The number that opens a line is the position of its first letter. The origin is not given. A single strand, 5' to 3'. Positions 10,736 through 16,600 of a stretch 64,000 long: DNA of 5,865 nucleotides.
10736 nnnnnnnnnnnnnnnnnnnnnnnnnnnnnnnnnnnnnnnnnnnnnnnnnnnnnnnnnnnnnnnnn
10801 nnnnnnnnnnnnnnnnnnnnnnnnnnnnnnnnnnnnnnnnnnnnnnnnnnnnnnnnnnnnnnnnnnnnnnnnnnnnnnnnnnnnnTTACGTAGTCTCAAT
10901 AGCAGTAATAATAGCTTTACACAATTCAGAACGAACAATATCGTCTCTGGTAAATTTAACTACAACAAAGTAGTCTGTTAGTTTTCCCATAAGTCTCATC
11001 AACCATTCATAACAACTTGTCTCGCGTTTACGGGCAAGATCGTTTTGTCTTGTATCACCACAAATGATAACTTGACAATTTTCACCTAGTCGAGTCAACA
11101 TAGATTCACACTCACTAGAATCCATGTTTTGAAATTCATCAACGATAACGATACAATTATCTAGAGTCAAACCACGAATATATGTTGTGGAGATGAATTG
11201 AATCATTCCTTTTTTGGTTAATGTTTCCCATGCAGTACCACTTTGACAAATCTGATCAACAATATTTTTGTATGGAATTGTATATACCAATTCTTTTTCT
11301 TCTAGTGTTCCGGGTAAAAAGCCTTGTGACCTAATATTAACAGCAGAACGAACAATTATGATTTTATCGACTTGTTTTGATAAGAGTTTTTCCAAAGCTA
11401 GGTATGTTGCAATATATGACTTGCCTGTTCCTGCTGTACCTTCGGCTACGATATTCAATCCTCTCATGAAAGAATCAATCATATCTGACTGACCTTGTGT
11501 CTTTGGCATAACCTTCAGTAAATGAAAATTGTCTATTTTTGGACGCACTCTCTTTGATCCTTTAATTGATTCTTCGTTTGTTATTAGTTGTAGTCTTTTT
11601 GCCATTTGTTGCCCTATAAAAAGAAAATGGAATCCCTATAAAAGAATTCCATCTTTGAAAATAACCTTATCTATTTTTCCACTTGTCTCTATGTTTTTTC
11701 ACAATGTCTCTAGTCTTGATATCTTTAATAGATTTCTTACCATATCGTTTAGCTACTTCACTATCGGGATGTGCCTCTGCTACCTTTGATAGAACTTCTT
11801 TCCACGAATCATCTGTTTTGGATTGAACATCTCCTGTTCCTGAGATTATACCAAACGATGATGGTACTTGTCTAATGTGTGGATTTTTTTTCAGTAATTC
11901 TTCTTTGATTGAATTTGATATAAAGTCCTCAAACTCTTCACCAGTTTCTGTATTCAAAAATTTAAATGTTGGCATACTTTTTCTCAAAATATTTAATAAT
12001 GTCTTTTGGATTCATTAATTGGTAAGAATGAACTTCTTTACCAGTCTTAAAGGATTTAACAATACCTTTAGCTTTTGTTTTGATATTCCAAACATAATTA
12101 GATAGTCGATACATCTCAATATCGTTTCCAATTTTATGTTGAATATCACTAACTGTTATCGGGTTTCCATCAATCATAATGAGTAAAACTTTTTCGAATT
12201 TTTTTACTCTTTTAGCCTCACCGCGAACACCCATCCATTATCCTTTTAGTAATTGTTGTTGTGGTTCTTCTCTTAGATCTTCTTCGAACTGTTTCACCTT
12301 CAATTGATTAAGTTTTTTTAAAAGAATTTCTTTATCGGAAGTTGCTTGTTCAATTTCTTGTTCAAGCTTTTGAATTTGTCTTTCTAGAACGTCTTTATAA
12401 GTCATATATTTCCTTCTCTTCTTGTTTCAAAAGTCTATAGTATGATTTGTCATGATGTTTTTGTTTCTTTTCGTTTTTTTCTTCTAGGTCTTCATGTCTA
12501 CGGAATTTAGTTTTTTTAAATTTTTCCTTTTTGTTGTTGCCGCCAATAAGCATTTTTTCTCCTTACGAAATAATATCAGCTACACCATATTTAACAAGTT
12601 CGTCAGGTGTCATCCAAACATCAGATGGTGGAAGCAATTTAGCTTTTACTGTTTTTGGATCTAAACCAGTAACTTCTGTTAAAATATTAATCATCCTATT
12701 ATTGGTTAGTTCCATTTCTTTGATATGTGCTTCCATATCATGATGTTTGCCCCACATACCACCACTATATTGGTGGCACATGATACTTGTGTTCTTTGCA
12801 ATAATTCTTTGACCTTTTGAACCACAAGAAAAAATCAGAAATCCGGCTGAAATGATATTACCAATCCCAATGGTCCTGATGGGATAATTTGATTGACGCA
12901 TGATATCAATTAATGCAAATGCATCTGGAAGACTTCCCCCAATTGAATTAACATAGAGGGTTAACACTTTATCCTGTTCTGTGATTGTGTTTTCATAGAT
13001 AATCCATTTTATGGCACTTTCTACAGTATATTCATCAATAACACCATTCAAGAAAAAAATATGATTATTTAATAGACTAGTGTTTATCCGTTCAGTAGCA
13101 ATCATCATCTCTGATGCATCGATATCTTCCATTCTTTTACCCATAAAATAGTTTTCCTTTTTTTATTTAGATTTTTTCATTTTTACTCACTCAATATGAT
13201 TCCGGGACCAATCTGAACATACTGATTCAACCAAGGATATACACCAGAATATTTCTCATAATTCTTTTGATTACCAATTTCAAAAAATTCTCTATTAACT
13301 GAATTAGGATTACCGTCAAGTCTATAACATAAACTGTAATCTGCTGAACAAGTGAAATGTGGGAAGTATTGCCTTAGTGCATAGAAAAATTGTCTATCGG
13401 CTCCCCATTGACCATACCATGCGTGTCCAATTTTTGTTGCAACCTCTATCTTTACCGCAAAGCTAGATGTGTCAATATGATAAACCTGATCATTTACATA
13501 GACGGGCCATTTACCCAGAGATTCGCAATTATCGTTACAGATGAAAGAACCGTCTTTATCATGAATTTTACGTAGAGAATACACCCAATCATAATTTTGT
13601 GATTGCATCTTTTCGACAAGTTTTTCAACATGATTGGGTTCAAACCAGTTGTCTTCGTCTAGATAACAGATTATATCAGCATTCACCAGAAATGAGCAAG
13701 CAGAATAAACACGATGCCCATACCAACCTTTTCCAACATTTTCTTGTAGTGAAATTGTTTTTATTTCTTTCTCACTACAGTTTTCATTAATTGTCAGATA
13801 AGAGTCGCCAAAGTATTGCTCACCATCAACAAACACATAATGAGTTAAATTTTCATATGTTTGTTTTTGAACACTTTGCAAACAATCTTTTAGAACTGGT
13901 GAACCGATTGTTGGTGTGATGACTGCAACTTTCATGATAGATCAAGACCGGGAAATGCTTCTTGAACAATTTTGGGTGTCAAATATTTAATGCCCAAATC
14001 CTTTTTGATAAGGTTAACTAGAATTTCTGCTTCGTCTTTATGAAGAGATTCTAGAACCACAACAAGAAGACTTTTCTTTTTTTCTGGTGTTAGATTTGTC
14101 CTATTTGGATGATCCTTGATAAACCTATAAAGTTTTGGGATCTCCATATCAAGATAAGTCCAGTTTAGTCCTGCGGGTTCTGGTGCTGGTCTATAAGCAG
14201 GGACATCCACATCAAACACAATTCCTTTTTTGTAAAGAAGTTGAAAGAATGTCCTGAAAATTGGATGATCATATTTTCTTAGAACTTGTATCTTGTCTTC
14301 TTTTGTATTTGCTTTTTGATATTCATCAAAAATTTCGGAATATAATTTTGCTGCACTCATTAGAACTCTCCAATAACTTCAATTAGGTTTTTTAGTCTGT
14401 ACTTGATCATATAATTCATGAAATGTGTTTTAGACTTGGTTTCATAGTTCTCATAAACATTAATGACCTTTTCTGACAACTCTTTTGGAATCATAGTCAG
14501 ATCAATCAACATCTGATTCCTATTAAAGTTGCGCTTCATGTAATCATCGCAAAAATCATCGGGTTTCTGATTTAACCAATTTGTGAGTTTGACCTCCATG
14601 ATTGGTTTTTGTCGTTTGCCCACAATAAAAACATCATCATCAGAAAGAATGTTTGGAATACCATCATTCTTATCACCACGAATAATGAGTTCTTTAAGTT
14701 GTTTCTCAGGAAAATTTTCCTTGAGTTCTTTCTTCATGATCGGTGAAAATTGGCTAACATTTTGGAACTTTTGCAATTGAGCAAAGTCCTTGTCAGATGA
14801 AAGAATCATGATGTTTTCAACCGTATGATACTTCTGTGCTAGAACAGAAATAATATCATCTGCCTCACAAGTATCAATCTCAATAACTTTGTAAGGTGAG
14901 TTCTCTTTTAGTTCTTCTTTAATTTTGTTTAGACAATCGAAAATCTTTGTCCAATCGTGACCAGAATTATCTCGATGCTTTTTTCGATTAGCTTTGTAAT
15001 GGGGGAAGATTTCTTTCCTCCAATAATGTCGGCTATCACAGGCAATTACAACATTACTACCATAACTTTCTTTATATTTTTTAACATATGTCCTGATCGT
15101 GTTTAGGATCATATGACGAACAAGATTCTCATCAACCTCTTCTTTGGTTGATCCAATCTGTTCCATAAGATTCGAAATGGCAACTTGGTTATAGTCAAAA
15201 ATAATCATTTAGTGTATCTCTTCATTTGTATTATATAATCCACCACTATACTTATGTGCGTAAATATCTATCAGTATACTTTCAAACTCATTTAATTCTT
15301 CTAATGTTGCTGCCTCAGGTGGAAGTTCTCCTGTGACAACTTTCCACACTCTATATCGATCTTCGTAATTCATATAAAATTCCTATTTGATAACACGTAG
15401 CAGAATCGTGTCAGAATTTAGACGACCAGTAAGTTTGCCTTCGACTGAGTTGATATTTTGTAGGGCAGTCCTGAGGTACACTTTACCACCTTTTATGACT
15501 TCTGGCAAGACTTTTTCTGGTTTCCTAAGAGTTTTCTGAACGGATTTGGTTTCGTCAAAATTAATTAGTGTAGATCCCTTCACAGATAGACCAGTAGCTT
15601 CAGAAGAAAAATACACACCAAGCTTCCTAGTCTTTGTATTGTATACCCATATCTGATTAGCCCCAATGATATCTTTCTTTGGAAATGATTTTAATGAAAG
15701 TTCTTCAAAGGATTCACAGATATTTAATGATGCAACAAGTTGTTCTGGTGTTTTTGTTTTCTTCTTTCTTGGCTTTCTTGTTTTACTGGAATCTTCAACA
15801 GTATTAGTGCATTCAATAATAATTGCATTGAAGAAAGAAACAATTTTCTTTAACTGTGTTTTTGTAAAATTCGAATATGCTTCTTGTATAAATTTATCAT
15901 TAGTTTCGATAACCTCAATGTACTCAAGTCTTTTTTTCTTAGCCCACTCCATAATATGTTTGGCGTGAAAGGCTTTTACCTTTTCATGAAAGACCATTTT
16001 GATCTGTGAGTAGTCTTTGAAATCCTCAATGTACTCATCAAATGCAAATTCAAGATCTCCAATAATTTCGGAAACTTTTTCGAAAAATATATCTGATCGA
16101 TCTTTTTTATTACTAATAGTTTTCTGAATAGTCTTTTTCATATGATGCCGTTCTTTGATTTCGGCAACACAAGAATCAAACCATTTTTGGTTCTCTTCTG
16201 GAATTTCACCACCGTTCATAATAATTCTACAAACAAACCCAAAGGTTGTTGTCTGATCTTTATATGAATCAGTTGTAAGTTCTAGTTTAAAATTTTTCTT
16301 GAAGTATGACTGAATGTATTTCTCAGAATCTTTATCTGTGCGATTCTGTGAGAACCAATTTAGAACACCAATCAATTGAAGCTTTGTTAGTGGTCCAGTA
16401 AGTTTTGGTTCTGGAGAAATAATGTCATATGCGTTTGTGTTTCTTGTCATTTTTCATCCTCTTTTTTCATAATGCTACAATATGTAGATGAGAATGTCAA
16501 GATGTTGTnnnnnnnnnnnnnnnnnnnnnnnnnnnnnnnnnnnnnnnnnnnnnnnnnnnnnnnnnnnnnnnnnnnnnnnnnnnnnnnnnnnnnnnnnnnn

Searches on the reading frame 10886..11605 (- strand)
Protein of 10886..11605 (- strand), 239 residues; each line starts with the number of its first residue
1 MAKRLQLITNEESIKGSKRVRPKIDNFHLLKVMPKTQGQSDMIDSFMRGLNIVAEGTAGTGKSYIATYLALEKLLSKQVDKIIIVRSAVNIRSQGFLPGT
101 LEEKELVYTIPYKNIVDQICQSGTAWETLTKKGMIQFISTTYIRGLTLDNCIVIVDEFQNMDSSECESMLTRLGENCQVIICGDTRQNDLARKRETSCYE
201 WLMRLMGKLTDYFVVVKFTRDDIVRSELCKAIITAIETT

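Call 86: search_protein_families(library=phrogs, proteins=[window:10886-11605:-], max_evalue=0.00001)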
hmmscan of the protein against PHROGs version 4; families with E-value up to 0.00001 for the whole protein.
window:10886-11605:- (239 aa): 5 families
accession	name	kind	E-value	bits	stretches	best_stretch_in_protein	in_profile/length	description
phrog_170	-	other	6.4e-80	270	1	17-237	58-278/323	PhoH-like phosphate starvation-inducible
phrog_2765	-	other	1.4e-37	130.6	1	23-230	223-437/443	PhoH-like phosphate starvation-inducible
phrog_32482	-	other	1.7e-14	54.4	1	57-234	403-581/589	PhoH-like phosphate starvation-inducible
phrog_325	-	DNA, RNA and nucleotide metabolism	1.1e-08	34.9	0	22-83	458-523/986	Dda-like helicase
phrog_2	-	head and packaging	2.5e-07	30.9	1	25-183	257-400/807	terminase large subunit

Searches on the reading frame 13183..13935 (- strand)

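Call 86: search_protein_families(library=phrogs, proteins=[window:13183-13935:-], max_evalue=0.00001)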
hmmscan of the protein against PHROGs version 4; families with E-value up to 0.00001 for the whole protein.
window:13183-13935:- (250 aa): 1 family
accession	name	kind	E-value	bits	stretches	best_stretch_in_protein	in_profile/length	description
phrog_841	-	moron, auxiliary metabolic gene and host takeover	3.1e-06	27.9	1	15-130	17-130/309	GtrB-like O-antigen conversion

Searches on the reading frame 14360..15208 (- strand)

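Call 86: search_protein_families(library=phrogs, proteins=[window:14360-15208:-], max_evalue=0.00001)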
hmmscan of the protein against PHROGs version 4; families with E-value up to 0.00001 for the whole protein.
window:14360-15208:- (282 aa): 1 family
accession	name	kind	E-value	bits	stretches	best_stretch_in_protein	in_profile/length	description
phrog_107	-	DNA, RNA and nucleotide metabolism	7.9e-52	178.1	1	1-282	121-406/542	exonuclease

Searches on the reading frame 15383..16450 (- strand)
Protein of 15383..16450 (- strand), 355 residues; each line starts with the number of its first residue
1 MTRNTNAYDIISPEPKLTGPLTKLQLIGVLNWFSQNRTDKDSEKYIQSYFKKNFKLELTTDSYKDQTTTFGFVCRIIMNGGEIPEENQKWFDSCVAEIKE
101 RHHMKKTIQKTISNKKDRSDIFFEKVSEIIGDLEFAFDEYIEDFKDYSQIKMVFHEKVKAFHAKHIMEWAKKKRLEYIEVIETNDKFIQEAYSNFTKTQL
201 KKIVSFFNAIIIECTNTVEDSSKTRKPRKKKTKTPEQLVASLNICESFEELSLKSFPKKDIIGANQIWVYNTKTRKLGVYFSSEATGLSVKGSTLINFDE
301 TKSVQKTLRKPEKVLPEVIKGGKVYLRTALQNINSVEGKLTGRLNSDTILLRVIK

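Call 86: search_protein_families(library=phrogs, proteins=[window:15383-16450:-], max_evalue=0.00001)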
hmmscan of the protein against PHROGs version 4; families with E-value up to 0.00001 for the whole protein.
window:15383-16450:- (355 aa): 1 family
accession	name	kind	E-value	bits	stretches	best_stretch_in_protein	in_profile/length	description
phrog_11903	-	unknown function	2.8e-61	208.7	1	6-353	18-382/383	-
